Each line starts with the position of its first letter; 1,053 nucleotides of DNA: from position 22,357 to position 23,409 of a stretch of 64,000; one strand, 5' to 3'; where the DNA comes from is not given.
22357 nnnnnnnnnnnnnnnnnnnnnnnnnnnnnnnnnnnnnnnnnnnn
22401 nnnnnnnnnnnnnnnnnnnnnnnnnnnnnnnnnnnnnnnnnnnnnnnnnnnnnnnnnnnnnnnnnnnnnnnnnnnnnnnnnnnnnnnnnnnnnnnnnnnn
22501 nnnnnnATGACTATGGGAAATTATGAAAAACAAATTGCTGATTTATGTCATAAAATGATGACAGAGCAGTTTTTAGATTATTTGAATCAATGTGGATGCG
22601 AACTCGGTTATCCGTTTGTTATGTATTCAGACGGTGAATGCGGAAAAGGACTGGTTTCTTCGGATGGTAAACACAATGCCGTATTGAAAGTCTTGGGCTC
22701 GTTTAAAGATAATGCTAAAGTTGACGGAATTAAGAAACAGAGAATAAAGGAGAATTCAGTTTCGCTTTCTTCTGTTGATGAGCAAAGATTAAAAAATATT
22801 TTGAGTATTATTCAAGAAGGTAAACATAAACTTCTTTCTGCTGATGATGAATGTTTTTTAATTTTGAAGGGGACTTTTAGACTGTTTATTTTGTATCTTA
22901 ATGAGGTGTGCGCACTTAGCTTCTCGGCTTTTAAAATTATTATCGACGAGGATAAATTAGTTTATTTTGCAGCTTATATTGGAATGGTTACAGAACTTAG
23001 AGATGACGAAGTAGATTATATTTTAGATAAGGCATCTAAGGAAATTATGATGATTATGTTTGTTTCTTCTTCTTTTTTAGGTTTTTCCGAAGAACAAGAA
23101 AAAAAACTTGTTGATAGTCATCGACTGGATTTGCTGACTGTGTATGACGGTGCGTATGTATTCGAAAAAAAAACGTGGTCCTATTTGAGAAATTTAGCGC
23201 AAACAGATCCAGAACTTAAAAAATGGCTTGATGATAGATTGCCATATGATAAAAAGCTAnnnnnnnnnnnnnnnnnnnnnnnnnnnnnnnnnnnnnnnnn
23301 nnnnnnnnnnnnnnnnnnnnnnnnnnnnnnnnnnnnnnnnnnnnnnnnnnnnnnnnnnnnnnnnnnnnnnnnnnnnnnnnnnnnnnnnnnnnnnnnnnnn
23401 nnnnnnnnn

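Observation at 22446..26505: Tandem array of five paralogous ORFan genes, each with its own promoter and most with their own terminator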

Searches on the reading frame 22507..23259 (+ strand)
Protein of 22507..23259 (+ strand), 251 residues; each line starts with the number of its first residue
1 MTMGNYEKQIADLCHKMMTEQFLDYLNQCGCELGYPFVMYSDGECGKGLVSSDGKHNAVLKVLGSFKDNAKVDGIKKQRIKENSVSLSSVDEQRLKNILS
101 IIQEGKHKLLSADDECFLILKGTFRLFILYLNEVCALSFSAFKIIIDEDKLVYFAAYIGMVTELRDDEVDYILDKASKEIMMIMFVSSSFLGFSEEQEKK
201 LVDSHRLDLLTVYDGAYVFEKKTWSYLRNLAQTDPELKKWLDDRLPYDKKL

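Call 4: search_protein_families(library=pfam, proteins=[window:22507-23259:+], max_evalue=1)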
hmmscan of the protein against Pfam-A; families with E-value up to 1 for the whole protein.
window:22507-23259:+ (251 aa): 2 families
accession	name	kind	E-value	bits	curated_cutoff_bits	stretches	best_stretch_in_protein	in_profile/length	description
PF17122.11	zf-C3H2C3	-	0.19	12.2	27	1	27-41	2-16/35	Zinc-finger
PF23308.1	TSP1_TSH7A-B_C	-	0.32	11.4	27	1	28-43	15-30/40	THS7A/B C-terminal TSP1 domain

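Call 8: search_protein_families(library=ncbifam, proteins=[window:22507-23259:+], max_evalue=1)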
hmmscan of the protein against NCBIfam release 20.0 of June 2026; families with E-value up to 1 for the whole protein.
window:22507-23259:+ (251 aa): 0 families

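Call 11: list_cluster_members(proteins=[window:22507-23259:+, window:23407-24120:+, window:24281-24922:+, window:25051-25764:+, window:25896-26102:+, window:26130-26435:+])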
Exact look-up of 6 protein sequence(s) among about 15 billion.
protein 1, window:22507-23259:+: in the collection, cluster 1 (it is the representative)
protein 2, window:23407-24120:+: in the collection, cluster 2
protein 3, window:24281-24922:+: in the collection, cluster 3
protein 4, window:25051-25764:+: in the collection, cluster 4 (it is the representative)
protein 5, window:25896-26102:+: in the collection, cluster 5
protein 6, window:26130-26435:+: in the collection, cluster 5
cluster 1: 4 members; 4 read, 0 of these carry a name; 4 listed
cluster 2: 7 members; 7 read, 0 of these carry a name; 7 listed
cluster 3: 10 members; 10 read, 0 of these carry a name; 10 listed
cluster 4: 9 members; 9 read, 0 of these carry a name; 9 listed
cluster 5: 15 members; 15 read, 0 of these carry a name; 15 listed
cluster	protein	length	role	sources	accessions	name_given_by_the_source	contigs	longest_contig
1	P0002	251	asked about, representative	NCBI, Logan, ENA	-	-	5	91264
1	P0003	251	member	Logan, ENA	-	-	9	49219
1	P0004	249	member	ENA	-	-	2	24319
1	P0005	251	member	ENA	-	-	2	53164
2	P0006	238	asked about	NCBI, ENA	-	-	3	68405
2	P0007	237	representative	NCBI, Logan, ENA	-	-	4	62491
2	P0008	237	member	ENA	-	-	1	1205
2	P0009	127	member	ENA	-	-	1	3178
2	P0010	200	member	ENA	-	-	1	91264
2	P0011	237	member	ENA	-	-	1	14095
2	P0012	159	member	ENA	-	-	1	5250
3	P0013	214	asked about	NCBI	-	-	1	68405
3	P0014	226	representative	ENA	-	-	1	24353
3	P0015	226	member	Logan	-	-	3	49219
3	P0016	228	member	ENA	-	-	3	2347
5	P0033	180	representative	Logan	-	-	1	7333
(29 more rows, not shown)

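Call 19: predict_structure(alignment_id=A1)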
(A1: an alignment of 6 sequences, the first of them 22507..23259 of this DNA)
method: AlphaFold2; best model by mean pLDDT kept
length: 251 residues; sequences in the alignment: 6
mean_pLDDT: 67.9   pTM: 0.56
mean pLDDT of the five models: 67.9, 57.8, 56.8, 55.7, 54.3
residues with pLDDT >= 90: 43; 70-90: 102; 50-70: 27; < 50: 79
segments of 3 or more residues with pLDDT < 50: 1-4, 6-11, 13-20, 31-84, 247-251
pLDDT, mean of each block of 10 residues (from residue 1): 44 47 51 43 34 40 33 27 60 90 76 88 80 74 86 77 82 88 72 87 91 85 92 93 62 41
secondary structure, 60 per line:
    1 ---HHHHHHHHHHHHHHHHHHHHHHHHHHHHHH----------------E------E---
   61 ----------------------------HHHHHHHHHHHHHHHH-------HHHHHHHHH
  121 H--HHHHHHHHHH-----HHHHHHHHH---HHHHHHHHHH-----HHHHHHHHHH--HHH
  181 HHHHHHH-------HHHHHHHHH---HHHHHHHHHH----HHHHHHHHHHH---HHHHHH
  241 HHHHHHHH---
elements in order: H4-33 H89-104 H112-121 H124-133 H139-147 H151-160 H166-175 H178-187 H195-203 H207-216 H221-231 H235-248

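Call 25: fold_search(model_id=the predicted structure, library=pdb)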
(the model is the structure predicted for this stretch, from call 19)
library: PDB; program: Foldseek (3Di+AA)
matches with E <= 10: 238; with E <= 0.001: 0
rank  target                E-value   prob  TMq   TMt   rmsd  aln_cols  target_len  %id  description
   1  8eox_D                4.6e-01  0.16  0.17  0.23  12.2       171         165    9  Precisely patterned nanofibers made from extendable protein multiplexes (released 2023-08-16)
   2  7zcv_A                6.2e-01  0.13  0.17  0.16  13.9       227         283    7  Rgg144 of Streptococcus pneumoniae (released 2022-06-01)
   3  5mfb_B                6.8e-01  0.12  0.15  0.15  11.4       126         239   16  Designed armadillo repeat protein YIII(Dq)4CqI (released 2017-09-13)
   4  5b56_B                7.2e-01  0.23  0.24  0.17   9.2       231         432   14  Crystal structure of HIV-1 VPR C-Terminal domain and DIBB-M-Importin-Alpha2 complex (released 2016-06-01)
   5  7kzq_E                9.7e-01  0.16  0.24  0.17  24.3       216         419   13  Structure of the human Fanconi anaemia Core-ID complex (released 2021-03-10)
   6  5mfi_A                9.7e-01  0.09  0.15  0.15  11.3       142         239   17  Designed armadillo repeat protein YIII(Dq.V2)4CqI in complex with peptide (KR)4 (released 2017-09-13)
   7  5tka                  1.1e+00  0.08  0.12  0.17  17.9       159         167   14  Structure of the HD-domain phosphohydrolase OxsA (released 2016-11-16)
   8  5mfi_B                1.2e+00  0.08  0.15  0.16  11.9       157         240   16  Designed armadillo repeat protein YIII(Dq.V2)4CqI in complex with peptide (KR)4 (released 2017-09-13)
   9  3ve6_A                1.3e+00  0.14  0.22  0.16  10.7       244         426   12  Crystal Structure Analysis of Venezuelan Equine Encephalitis Virus Capsid Protein NLS and Importin Alpha (released 2012-01-25)
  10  8eox_A                1.5e+00  0.08  0.15  0.20  12.4       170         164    9  Precisely patterned nanofibers made from extendable protein multiplexes (released 2023-08-16)
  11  5d5k_C                1.7e+00  0.18  0.26  0.18   9.9       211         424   11  Crystal Structure NLS from human PARP-2 complexed with Importin alpha delta IBB (released 2016-06-22)
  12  4db8_B                1.7e+00  0.13  0.22  0.23  12.2       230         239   11  Designed Armadillo-repeat Protein (released 2012-05-16)
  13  5mfg_B                1.7e+00  0.10  0.18  0.17  13.1       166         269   10  Designed armadillo repeat protein YIIIM5AII in complex with peptide (RR)4 (released 2017-09-13)
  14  5mfg_C                1.8e+00  0.11  0.18  0.17  12.4       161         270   10  Designed armadillo repeat protein YIIIM5AII in complex with peptide (RR)4 (released 2017-09-13)
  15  2c1m_A                1.8e+00  0.14  0.26  0.18   9.3       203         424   13  Nup50:importin-alpha complex (released 2005-11-23)
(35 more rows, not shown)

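Call 26: search_protein_representatives(alignment_id=A1)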
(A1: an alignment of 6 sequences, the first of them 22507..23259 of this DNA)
Query: 6 sequences, 221 profile positions. Proteins with E-value up to 0.001 (for the whole library): 47; up to 1e-10: 25; up to 1e-30: 4. The best 47 are listed.
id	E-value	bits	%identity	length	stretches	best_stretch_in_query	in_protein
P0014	1.4e-91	322.6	-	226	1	1-207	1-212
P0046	3.7e-66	239.5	-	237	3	1-65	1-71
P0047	2.7e-61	223.6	-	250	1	1-216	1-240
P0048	2.0e-53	197.8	-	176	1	1-183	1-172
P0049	1.0e-24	104.0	-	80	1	1-56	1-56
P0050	2.0e-23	99.7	-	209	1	9-140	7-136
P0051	1.6e-21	93.5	-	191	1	64-216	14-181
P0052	1.3e-20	90.6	-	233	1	1-212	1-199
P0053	2.1e-19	86.6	-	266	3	12-60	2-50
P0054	2.4e-18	83.1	-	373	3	13-145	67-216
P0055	9.8e-18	81.2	-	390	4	13-59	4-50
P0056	1.0e-17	81.1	-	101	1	118-215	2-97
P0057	1.5e-17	80.6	-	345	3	12-59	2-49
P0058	5.0e-17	78.8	-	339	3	12-211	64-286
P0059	1.3e-16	77.5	-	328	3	16-59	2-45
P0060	1.1e-15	74.5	-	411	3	12-59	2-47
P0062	2.7e-14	69.9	-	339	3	16-60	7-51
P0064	4.6e-13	65.9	-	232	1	12-212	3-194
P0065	1.0e-12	64.7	-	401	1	9-66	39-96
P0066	1.9e-12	63.9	-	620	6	11-44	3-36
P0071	1.3e-09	54.5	-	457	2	12-55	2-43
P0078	3.6e-07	46.6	-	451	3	15-119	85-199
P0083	1.6e-05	41.2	-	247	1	15-216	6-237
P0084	1.6e-05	41.2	-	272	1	16-216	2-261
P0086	3.7e-05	40.0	-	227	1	15-121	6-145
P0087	1.1e-04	38.5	-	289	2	17-133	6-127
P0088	1.2e-04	38.3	-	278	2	11-142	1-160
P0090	4.3e-04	36.6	-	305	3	79-147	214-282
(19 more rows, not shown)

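Call 28: search_protein_families(library=pfam, proteins=[P0066, P0060, P0055, P0065, P0087, P0090, P0071, P0078, P0059, P0062], max_evalue=0.1)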
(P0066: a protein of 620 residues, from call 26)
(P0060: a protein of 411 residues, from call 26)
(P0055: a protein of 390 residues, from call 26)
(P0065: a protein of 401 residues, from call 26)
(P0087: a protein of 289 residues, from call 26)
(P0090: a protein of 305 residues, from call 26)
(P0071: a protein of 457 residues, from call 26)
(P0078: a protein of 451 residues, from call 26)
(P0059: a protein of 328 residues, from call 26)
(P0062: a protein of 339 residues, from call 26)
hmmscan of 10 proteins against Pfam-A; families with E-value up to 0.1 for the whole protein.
P0066 (620 aa): 7 families
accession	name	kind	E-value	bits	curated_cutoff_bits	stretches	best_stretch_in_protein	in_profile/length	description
PF20959.2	BibA_N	-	0.00016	22.3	27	0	426-436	11-21/48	BibA adhesin stalk domain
PF23085.1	RRM_PARP14_3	-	0.00024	21.5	24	0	452-479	11-39/82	PARP14, third RRM domain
PF03474.20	DMA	-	0.00053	20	23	0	476-487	21-32/37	DMRTA motif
PF16248.10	DUF4905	-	0.001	19.3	29.6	0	367-406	4-43/83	Domain of unknown function (DUF4905)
PF20825.2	Saposin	-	0.0045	17.4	27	1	520-598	37-113/131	Saposin-like domain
PF25152.1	CD59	-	0.053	13.6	33.9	0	525-574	35-84/127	CD59 glycoprotein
PF16284.10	DUF4930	-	0.093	13.2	25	0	506-607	39-132/144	Domain of unknown function (DUF4930)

P0060 (411 aa): 3 families
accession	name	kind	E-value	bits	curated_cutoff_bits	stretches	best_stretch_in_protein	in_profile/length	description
PF20959.2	BibA_N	-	0.00014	22.5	27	0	212-229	6-22/48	BibA adhesin stalk domain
PF20825.2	Saposin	-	0.0065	16.9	27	1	258-330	38-108/131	Saposin-like domain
PF05497.17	Destabilase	-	0.024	15.3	26.2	0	290-326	55-89/116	Destabilase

P0055 (390 aa): 0 families

P0065 (401 aa): 0 families

P0087 (289 aa): 0 families

P0090 (305 aa): 0 families

P0071 (457 aa): 1 family
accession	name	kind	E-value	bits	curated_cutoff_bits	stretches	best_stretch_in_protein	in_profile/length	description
PF03474.20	DMA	-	0.053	13.5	23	0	418-429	22-33/37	DMRTA motif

P0078 (451 aa): 0 families

P0059 (328 aa): 1 family
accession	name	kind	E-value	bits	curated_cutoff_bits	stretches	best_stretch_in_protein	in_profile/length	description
PF10075.15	CSN8_PSD8_EIF3K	-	0.031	14.7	23.7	1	128-165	96-133/144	CSN8/PSMD8/EIF3K family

P0062 (339 aa): 3 families
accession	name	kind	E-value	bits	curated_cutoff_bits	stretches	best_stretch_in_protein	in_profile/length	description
PF19842.5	YqeC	-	0.0005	20.8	27.6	1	33-109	54-118/145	YqeC protein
PF23768.1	DUF7167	-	0.0028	18.2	24.4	1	130-163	14-47/60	Domain of unknown function (DUF7167)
PF14338.12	Mrr_N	-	0.1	13.2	29.5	0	233-263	23-53/87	Mrr N-terminal domain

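Call 35: find_encoding_contigs(protein=P0049, flank=10000, max_places=4)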
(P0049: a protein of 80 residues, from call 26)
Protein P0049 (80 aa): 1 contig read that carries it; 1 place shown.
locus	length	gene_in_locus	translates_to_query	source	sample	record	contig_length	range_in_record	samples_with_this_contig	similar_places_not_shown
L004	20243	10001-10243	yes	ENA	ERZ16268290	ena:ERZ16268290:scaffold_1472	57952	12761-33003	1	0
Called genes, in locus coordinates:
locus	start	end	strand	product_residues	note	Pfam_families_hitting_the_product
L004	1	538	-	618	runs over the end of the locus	PF06480:FtsH_ext, PF06068:TIP49 (faint), PF00004:AAA, PF07728:AAA_5 (weak), PF17862:AAA_lid_3, PF01434:Peptidase_M41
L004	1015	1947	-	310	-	PF01170:UPF0020 (faint), PF01555:N6_N4_Mtase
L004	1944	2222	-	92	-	PF00381:PTS-HPr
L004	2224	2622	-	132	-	PF03610:EIIA-man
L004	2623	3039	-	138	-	-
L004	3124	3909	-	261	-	-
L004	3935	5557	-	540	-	PF00989:PAS (faint), PF13188:PAS_8 (faint), PF13426:PAS_9 (faint), PF12860:PAS_7 (weak)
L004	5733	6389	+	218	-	PF00814:TsaD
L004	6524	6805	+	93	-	PF00216:Bac_DNA_binding, PF18291:HU-HIG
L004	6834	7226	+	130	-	-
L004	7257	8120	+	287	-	PF17848:Zn_ribbon_ACC, PF01039:Carboxyl_trans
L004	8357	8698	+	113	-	-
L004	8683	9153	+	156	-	-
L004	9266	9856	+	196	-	PF01025:GrpE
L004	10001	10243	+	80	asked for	-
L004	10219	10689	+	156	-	-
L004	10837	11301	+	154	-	-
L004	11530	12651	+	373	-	PF03739:LptF_LptG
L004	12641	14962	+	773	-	PF03968:LptD_N (weak), PF04453:LptD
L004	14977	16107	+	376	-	PF13623:SurA_N_2, PF13624:SurA_N_3, PF09312:SurA_N, PF13145:Rotamase_2, PF13616:Rotamase_3 (weak), PF00639:Rotamase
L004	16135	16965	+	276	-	PF00398:RrnaAD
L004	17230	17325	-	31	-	-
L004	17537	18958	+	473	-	PF00224:PK, PF02887:PK_C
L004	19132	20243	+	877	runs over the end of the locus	PF00171:Aldedh, PF00465:Fe-ADH, PF13685:Fe-ADH_2 (weak), PF25137:ADH_Fe_C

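Call 36: find_encoding_contigs(protein=P0066, flank=10000, max_places=4)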
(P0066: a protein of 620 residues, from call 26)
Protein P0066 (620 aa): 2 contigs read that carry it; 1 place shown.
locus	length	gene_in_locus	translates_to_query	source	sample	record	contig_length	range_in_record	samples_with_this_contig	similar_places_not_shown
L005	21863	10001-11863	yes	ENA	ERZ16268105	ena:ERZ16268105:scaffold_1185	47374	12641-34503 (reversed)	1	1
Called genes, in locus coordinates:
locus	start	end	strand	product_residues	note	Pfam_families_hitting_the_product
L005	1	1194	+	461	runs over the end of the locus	PF00675:Peptidase_M16, PF05193:Peptidase_M16_C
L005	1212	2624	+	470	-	PF00675:Peptidase_M16, PF05193:Peptidase_M16_C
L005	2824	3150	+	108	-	PF04977:DivIC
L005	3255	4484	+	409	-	PF01551:Peptidase_M23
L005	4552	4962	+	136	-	PF04519:Bactofilin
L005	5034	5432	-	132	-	-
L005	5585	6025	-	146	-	PF02590:SPOUT_MTase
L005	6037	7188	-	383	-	PF14691:Fer4_20, PF07992:Pyr_redox_2, PF01266:DAO (faint), PF13450:NAD_binding_8 (faint), PF13738:Pyr_redox_3, PF00070:Pyr_redox (weak)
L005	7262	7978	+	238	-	-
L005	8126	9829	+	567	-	-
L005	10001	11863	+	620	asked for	-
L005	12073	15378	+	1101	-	PF13116:YhdP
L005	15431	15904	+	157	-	-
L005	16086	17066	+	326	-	-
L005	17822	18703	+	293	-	PF05013:FGase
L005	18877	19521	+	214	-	PF01464:SLT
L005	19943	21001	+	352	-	PF10502:Peptidase_S26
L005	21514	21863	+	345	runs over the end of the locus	-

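Call 37: find_encoding_contigs(protein=P0050, flank=10000, max_places=3)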
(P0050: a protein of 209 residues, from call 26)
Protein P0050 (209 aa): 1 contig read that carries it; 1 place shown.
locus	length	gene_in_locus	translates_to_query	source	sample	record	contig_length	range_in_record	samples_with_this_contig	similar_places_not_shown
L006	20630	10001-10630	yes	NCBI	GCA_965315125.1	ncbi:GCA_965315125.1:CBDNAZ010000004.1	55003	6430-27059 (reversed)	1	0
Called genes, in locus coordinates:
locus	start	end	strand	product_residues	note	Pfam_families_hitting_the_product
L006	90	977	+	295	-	-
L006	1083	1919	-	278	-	-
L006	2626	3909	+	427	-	-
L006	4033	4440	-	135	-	-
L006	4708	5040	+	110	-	PF01250:Ribosomal_S6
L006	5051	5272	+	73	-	PF01084:Ribosomal_S18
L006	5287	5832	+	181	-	PF01281:Ribosomal_L9_N, PF03948:Ribosomal_L9_C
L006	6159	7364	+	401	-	-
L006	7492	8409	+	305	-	-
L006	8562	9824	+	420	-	-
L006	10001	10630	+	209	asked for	-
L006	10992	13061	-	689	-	PF03979:Sigma70_r1_1, PF00140:Sigma70_r1_2, PF04546:Sigma70_ner, PF04542:Sigma70_r2, PF04539:Sigma70_r3, PF04545:Sigma70_r4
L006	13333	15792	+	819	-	-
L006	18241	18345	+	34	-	-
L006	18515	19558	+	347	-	-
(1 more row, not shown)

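Call 38: find_encoding_contigs(protein=P0052, flank=10000, max_places=3)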
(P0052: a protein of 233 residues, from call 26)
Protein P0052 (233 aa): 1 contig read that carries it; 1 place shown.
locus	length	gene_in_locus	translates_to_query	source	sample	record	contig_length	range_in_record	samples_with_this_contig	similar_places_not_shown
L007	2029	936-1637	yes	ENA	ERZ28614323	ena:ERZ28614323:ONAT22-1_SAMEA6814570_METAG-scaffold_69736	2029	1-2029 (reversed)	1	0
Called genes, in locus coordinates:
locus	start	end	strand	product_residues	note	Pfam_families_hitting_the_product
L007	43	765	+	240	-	-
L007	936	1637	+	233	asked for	-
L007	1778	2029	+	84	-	?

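Call 39: find_encoding_contigs(protein=P0065, flank=10000, max_places=3)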
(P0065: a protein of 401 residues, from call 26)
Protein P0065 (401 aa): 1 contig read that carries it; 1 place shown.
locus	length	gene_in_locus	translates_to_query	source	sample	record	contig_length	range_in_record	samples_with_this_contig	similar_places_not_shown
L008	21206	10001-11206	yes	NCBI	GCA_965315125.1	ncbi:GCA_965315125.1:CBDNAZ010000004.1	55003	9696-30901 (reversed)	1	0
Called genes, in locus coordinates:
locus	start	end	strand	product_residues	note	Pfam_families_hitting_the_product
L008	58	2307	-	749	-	-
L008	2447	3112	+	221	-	PF09360:zf-CDGSH, PF06902:Fer4_19 (weak), PF09360:zf-CDGSH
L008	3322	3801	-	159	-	PF04073:tRNA_edit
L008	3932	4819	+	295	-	-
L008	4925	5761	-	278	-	-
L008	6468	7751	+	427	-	-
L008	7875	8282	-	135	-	-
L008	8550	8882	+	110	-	PF01250:Ribosomal_S6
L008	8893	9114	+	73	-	PF01084:Ribosomal_S18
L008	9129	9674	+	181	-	PF01281:Ribosomal_L9_N, PF03948:Ribosomal_L9_C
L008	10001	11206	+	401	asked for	-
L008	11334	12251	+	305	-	-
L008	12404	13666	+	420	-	-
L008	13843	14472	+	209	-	-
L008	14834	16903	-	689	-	PF03979:Sigma70_r1_1, PF00140:Sigma70_r1_2, PF04546:Sigma70_ner, PF04542:Sigma70_r2, PF04539:Sigma70_r3, PF04545:Sigma70_r4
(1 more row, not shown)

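Call 47: find_encoding_contigs(protein=P0014, flank=6000, max_places=3)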
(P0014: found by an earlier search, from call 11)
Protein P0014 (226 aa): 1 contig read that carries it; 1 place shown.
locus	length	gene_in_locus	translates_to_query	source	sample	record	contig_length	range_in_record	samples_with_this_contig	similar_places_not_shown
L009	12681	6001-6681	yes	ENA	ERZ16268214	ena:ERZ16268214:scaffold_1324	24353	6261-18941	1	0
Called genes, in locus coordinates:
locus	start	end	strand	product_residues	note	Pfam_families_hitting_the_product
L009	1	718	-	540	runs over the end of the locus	PF00989:PAS (faint), PF13188:PAS_8 (faint), PF12860:PAS_7 (weak)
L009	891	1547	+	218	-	PF00814:TsaD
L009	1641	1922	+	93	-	PF00216:Bac_DNA_binding, PF18291:HU-HIG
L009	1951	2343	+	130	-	-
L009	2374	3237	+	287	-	PF17848:Zn_ribbon_ACC, PF01039:Carboxyl_trans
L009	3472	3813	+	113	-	-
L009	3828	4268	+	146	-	-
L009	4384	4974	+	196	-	PF01025:GrpE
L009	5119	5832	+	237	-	-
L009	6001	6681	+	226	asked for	-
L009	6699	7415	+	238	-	-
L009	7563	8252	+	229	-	-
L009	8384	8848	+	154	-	-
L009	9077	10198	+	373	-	PF03739:LptF_LptG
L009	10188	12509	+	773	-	PF03968:LptD_N (weak), PF04453:LptD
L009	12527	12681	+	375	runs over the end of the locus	PF13623:SurA_N_2, PF13624:SurA_N_3, PF09312:SurA_N, PF13145:Rotamase_2, PF13616:Rotamase_3 (weak), PF00639:Rotamase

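Call 48: predict_structure(alignment_id=A4)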
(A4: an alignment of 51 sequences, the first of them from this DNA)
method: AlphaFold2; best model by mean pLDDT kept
length: 251 residues; sequences in the alignment: 51
mean_pLDDT: 87.3   pTM: 0.70
mean pLDDT of the five models: 87.3, 86.9, 86.5, 86.3, 86.1
residues with pLDDT >= 90: 187; 70-90: 23; 50-70: 25; < 50: 16
segments of 3 or more residues with pLDDT < 50: 1-7, 76-79
pLDDT, mean of each block of 10 residues (from residue 1): 44 61 88 96 93 94 83 50 79 97 95 98 94 95 97 95 95 94 90 96 94 93 97 97 71 48
secondary structure, 60 per line:
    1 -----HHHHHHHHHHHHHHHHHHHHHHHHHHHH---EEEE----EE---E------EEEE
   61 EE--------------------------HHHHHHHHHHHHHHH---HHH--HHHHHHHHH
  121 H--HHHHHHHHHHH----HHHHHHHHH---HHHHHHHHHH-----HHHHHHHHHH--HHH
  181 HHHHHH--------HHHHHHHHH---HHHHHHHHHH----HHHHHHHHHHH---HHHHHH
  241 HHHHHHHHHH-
elements in order: H6-33 E37-40 E57-62 H89-103 H112-121 H124-134 H139-147 H151-160 H166-175 H178-186 H195-203 H207-216 H221-231 H235-250
